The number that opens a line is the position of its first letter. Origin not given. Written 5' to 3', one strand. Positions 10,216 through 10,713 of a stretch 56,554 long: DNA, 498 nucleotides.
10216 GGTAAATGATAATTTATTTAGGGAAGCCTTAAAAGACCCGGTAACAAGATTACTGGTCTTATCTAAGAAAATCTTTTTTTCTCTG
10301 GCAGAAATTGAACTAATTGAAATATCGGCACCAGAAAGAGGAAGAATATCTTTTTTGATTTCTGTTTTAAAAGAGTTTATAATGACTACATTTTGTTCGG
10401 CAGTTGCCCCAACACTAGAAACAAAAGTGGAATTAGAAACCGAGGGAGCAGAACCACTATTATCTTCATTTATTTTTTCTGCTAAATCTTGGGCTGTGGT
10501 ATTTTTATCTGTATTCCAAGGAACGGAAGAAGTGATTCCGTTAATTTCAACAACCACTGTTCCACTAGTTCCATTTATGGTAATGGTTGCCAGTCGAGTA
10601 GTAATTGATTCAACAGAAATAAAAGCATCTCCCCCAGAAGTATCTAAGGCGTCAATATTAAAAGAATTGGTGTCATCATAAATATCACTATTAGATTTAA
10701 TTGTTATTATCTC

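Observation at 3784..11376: Five super-repeats interleaving Cys-containing Ig-like modules with 25 or more flagellin-IN-like units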

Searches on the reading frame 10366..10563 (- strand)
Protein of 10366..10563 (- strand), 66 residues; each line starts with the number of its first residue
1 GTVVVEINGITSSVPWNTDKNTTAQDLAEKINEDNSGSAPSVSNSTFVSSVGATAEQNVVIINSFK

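Call 8: search_protein_families(library=pfam, proteins=[window:10366-10563:-], max_evalue=10)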
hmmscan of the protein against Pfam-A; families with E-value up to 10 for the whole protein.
seq(66 aa): 2 families
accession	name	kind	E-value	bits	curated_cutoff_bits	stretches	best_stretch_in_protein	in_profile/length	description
PF07196.18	Flagellin_IN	-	0.00041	20.9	22.7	1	5-37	4-38/55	Flagellin hook IN motif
PF14453.12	ThiS-like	-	0.087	13.4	26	0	16-35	10-29/57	ThiS-like ubiquitin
